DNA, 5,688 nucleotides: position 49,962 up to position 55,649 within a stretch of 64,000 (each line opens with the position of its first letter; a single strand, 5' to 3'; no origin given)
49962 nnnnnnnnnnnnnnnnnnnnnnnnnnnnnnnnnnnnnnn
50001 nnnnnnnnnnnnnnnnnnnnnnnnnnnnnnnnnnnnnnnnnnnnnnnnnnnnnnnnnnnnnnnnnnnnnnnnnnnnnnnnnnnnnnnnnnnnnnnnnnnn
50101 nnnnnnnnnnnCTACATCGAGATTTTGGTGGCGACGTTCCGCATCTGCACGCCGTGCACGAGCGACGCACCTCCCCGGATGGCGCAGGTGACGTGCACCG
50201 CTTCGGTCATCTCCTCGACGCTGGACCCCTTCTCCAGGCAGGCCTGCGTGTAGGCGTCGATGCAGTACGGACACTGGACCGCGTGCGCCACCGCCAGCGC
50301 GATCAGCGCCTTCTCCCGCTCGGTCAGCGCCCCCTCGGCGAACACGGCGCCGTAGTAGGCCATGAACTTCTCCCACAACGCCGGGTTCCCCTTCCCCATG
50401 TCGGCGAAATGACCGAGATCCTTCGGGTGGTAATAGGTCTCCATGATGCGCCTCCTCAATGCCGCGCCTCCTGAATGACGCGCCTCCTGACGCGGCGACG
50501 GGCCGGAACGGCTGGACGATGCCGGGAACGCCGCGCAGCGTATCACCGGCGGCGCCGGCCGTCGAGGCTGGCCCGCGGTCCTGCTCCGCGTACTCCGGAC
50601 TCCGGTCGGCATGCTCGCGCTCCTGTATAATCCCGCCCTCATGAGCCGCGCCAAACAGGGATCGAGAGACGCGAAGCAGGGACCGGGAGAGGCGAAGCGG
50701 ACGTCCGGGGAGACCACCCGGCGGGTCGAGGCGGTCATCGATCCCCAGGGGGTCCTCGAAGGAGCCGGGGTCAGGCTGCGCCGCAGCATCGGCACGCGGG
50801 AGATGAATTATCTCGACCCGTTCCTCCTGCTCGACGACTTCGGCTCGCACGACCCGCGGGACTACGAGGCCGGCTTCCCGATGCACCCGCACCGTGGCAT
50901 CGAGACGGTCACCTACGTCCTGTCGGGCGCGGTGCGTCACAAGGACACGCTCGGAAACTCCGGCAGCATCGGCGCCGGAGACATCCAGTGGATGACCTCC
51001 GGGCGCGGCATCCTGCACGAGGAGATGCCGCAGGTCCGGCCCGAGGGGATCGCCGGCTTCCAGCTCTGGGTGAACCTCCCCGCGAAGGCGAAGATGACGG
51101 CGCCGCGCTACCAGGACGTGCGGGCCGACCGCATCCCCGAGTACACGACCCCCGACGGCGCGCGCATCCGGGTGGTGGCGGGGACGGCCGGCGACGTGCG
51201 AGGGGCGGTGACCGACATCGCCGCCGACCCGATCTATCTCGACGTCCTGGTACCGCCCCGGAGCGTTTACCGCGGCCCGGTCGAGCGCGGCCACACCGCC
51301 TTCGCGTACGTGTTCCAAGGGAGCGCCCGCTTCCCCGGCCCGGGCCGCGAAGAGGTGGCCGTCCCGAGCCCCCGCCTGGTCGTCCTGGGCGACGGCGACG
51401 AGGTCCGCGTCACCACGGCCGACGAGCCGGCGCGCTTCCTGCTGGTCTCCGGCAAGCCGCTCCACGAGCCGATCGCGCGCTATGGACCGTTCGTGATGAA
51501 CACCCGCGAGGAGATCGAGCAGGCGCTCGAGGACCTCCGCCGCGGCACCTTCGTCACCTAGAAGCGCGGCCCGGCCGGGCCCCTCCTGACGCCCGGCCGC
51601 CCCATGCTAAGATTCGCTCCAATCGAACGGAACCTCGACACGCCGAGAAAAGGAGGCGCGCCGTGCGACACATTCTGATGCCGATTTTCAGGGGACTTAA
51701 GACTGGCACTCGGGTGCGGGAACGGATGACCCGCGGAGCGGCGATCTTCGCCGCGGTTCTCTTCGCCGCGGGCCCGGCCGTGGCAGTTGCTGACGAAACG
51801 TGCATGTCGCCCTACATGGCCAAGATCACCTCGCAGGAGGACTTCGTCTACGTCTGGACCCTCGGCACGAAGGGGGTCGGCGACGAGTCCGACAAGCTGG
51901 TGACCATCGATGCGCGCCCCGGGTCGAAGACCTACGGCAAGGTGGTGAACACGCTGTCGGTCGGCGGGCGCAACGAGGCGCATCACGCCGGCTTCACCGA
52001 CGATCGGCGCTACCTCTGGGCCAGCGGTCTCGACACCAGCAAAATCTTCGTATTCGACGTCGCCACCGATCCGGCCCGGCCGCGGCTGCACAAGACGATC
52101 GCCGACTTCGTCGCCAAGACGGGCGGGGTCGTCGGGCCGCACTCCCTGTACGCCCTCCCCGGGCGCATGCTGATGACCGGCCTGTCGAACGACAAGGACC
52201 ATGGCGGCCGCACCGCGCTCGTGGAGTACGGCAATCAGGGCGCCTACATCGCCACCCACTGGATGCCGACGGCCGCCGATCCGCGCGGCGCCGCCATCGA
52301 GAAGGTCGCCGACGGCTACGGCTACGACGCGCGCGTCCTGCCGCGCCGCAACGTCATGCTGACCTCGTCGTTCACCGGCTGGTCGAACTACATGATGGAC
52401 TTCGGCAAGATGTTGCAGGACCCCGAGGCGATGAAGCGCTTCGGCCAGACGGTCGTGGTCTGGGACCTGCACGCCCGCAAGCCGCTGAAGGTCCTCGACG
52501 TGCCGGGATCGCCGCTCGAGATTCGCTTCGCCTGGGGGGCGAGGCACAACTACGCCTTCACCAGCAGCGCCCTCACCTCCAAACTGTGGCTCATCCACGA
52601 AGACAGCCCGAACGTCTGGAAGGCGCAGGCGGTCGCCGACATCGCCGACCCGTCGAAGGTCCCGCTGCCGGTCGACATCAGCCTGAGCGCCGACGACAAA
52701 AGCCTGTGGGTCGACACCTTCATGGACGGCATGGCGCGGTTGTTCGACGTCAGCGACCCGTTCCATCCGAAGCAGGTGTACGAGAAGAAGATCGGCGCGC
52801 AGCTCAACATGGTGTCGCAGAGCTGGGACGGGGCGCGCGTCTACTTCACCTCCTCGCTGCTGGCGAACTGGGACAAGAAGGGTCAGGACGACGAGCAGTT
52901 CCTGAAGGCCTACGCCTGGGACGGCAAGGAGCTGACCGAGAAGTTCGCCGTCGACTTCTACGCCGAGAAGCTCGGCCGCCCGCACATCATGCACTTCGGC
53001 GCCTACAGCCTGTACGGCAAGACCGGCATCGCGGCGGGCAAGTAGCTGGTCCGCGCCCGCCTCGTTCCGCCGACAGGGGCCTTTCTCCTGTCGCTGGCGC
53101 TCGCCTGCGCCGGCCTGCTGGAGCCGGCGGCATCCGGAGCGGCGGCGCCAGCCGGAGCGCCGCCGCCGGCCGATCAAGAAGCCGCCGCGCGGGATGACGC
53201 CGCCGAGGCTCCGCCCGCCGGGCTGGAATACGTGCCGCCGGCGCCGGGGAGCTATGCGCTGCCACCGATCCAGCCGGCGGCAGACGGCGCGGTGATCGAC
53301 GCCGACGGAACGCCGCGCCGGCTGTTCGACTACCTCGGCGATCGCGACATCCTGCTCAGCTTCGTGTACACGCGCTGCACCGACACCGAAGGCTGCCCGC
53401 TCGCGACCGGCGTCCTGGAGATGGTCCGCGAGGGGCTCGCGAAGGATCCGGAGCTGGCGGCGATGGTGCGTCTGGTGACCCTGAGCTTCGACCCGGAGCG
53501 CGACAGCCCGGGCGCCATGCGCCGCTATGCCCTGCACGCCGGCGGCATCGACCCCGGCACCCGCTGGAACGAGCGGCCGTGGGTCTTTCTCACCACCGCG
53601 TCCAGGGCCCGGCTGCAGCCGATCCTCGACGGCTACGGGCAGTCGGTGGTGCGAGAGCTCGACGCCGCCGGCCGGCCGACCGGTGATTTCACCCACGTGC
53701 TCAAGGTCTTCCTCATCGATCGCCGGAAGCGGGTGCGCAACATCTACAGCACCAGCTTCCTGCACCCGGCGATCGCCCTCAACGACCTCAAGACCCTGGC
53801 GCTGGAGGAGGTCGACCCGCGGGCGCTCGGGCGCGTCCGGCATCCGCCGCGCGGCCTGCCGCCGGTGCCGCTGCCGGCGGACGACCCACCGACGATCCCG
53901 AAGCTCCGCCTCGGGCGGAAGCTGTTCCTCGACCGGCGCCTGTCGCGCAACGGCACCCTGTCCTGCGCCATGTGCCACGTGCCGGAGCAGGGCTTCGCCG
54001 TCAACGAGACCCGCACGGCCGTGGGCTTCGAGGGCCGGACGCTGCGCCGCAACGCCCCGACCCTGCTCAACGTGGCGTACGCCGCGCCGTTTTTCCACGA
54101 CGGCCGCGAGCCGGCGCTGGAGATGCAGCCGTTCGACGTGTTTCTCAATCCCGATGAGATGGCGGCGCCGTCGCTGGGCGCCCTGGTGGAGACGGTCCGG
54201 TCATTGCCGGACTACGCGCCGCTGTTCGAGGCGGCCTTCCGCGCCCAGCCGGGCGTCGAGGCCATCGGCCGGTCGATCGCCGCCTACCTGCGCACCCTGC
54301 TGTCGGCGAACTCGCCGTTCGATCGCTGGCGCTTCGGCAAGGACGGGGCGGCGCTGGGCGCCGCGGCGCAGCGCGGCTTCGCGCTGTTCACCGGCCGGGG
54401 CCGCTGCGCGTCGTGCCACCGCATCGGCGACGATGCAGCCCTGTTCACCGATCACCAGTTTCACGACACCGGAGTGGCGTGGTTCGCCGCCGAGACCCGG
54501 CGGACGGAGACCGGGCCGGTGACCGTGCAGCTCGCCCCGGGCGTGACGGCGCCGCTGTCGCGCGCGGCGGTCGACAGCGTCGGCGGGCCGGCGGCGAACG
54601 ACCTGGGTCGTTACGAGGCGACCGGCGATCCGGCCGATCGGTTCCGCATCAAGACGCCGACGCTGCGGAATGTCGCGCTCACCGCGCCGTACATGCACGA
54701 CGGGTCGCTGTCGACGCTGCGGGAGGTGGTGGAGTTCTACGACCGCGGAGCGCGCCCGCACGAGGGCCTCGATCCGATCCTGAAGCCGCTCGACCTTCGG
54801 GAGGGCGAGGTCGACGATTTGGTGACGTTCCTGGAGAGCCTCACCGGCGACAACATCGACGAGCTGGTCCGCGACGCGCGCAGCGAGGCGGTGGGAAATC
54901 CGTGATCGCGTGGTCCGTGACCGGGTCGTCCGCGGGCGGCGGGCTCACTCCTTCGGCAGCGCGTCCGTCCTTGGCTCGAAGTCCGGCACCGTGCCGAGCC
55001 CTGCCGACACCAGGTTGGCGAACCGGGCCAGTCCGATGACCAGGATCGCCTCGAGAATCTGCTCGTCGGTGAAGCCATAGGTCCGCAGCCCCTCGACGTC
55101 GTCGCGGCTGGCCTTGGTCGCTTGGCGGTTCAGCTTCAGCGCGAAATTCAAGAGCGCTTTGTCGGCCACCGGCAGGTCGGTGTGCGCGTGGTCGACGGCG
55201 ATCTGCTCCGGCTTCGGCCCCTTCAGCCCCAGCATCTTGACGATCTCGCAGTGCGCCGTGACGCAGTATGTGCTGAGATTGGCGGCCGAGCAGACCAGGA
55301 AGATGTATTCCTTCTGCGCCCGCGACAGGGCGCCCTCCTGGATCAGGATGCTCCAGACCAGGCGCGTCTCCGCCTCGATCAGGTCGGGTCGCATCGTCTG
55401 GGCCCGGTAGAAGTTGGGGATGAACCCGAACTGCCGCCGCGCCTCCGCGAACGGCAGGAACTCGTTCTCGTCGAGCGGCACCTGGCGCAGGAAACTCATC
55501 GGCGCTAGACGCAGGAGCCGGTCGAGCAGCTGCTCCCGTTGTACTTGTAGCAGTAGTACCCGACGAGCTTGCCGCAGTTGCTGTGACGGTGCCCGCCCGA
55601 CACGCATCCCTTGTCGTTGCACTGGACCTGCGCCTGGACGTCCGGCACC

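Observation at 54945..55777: Third 6-Cys peptide paralogue translationally linked to a CMD/AhpD-family redox protein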

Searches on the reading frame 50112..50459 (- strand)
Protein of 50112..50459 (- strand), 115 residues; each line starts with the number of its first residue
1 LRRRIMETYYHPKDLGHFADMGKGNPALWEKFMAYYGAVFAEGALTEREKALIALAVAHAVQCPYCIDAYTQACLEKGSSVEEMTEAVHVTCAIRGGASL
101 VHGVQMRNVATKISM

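Call 31: search_protein_families(library=ncbifam, max_evalue=0.1, proteins=[window:50112-50459:-])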
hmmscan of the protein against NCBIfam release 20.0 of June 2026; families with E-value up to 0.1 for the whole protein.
window:50112-50459:- (115 aa): 7 families
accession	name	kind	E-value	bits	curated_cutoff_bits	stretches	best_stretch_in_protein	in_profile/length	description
TIGR04169.1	perox_w_seleSAM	hypoth_equivalog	9.6e-58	193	120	1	7-115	1-109/109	arsenosugar biosynthesis-associated peroxidase-like protein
TIGR00778.1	ahpD_dom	domain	1.7e-08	33.8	27.8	1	43-91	1-49/51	alkylhydroperoxidase AhpD family core domain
NF041537.1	ArsM_AhpD_UU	exception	6.8e-07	28.4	510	1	30-102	266-336/345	arsenite methyltransferase/AhpD domain selenoprotein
NF045649.1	2X_seleno_MduS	exception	3.3e-06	26.3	380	1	29-94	235-300/338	methyltransferase domain-containing selenoprotein MduS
TIGR01926.1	peroxid_rel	subfamily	9.8e-06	25.5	81.8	1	25-76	39-92/178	peroxidase-related enzyme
NF041047.1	GSU3128_fam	equivalog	0.00014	21.8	110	1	44-89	16-61/84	GSU3128 family (seleno)protein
TIGR02425.1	decarb_PcaC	equivalog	0.00021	21.4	155.7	1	35-97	43-104/123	4-carboxymuconolactone decarboxylase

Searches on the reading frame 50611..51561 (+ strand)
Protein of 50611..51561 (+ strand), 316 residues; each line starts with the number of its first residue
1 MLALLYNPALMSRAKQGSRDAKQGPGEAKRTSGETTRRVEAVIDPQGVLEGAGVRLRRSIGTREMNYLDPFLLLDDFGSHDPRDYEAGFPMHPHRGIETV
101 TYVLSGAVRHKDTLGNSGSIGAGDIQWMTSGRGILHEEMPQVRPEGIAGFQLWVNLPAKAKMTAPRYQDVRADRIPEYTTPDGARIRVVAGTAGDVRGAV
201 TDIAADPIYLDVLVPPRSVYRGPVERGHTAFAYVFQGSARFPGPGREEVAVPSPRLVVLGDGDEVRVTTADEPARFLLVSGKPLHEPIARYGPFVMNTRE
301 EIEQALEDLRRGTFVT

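Call 31: search_protein_families(library=ncbifam, max_evalue=0.1, proteins=[window:50611-51561:+])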
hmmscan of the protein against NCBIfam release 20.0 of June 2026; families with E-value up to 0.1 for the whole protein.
window:50611-51561:+ (316 aa): 0 families

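Call 48: search_protein_families(library=pfam, max_evalue=0.001, proteins=[window:50611-51561:+])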
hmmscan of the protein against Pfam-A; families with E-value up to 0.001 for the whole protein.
window:50611-51561:+ (316 aa): 2 families
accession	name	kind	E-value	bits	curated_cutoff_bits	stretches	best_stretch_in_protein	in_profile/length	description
PF02678.22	Pirin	-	1.1e-33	115.9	26.1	1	54-154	2-108/108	Pirin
PF05726.19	Pirin_C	-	4.7e-27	94.8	27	1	209-314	1-102/103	Pirin C-terminal cupin domain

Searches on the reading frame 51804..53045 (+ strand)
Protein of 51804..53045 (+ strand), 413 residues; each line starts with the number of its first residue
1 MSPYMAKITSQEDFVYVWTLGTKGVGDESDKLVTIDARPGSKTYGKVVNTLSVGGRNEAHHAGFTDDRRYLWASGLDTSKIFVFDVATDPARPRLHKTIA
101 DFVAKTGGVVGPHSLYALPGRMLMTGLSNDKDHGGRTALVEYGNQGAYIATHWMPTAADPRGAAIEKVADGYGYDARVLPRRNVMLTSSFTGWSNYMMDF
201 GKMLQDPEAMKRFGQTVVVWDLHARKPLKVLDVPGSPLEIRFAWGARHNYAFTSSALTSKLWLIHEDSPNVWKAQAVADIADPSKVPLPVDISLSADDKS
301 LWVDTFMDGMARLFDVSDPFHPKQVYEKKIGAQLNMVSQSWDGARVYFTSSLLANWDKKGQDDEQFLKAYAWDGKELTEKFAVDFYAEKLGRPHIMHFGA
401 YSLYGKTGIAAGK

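Call 48: search_protein_families(library=pfam, max_evalue=0.001, proteins=[window:51804-53045:+])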
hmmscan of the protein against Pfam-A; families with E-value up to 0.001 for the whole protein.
window:51804-53045:+ (413 aa): 1 family
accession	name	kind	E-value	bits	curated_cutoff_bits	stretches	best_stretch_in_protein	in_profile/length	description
PF05694.17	SBP56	-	3.3e-46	158.4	34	1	2-365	9-399/453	56kDa selenium binding protein (SBP56)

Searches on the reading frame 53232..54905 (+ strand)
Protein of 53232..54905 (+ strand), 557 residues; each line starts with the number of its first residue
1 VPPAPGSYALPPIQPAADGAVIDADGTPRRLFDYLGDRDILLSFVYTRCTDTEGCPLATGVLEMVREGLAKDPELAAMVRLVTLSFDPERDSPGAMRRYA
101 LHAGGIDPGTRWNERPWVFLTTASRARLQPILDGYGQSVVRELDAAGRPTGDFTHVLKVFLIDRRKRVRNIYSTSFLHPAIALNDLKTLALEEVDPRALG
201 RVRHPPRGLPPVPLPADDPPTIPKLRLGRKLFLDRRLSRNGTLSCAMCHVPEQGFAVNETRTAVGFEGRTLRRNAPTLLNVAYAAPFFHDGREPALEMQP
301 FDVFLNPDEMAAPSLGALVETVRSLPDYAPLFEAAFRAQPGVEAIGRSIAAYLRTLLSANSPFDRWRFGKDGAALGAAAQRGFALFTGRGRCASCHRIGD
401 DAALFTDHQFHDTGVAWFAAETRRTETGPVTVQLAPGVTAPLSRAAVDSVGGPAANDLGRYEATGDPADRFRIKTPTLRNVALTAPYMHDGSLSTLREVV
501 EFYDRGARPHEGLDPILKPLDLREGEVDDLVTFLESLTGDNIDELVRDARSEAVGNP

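Call 5: search_protein_families(library=pfam, max_evalue=1, proteins=[window:53232-54905:+])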
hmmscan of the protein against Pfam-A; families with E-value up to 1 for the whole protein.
window:53232-54905:+ (557 aa): 6 families
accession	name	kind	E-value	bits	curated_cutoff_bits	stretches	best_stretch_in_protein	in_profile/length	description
PF03150.19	CCP_MauG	-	2.6e-48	164.9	25.6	2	224-370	3-147/149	Di-haem cytochrome c peroxidase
PF02630.20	SCO1-SenC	-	5.6e-09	36.5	22.8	1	22-167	7-133/134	SCO1/SenC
PF00034.26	Cytochrom_C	-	2.8e-06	29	21.3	1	380-537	2-89/90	Cytochrome c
PF21419.2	RoxA-like_Cyt-c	-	3.6e-06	26.9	26.7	1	476-505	5-34/39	RoxA-like, cytochrome c-like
PF22953.2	SpnB_Rossmann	-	0.0045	17.7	27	1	398-484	21-104/170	Polyketide synthase extender module SpnB, Rossmann fold domain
PF13442.11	Cytochrome_CBB3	-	0.037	14.8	27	0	377-405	1-28/68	Cytochrome C oxidase, cbb3-type, subunit III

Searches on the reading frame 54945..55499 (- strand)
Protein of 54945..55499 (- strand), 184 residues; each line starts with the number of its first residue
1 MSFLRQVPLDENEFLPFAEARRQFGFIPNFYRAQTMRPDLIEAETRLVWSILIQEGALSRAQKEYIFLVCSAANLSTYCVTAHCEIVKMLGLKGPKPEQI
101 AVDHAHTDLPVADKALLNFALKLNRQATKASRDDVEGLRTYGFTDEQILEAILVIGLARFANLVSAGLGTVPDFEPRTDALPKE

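Call 5: search_protein_families(library=pfam, max_evalue=1, proteins=[window:54948-55499:-])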
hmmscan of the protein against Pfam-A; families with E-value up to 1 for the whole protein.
seq(184 aa): 1 family
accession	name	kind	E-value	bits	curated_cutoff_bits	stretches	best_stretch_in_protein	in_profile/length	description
PF02627.25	CMD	-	2e-07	31.3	23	1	38-92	1-54/84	Carboxymuconolactone decarboxylase family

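Call 6: search_protein_families(library=ncbifam, max_evalue=1, proteins=[window:54948-55499:-])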
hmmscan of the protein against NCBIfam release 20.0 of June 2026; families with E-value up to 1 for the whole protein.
seq(184 aa): 5 families
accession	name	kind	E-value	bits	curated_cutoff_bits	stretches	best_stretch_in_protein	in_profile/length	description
TIGR01926.1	peroxid_rel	subfamily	1.4e-29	103.2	81.8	1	17-173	19-176/178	peroxidase-related enzyme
TIGR04030.1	perox_Avi_7169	hypoth_equivalog_domain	2.3e-07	31.1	233.15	1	30-169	42-183/185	alkylhydroperoxidase domain protein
NF041238.1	AhpD_rel_CFYUT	equivalog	0.00027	20.3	175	1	55-86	215-246/357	alkylhydroperoxidase-related (seleno)protein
TIGR00778.1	ahpD_dom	domain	0.00035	20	27.8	1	56-86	1-31/51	alkylhydroperoxidase AhpD family core domain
TIGR04169.1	perox_w_seleSAM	hypoth_equivalog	0.11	12.6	120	1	51-86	32-67/109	arsenosugar biosynthesis-associated peroxidase-like protein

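Call 40: list_cluster_members(proteins=[P0001, P0017, P0018, P0020, window:54945-55499:-])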
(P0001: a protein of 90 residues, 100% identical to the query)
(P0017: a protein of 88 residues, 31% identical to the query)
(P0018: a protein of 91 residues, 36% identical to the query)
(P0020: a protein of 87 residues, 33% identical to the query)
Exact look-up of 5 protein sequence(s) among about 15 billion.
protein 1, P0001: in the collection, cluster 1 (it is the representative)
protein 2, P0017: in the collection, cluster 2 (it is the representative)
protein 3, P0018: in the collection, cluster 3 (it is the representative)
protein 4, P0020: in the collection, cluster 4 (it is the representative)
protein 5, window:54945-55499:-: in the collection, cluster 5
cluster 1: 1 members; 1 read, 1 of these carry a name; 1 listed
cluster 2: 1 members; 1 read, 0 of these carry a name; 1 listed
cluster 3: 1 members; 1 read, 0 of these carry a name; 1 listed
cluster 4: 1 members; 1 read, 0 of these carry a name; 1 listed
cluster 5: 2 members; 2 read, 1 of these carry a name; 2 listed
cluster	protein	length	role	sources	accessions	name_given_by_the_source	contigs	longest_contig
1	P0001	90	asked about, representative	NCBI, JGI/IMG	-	hypothetical protein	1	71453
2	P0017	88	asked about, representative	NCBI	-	-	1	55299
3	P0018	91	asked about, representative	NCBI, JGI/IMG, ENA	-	-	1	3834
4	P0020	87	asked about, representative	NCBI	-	-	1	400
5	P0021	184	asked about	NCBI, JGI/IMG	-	uncharacterized peroxidase-related enzyme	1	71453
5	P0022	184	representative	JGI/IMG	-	-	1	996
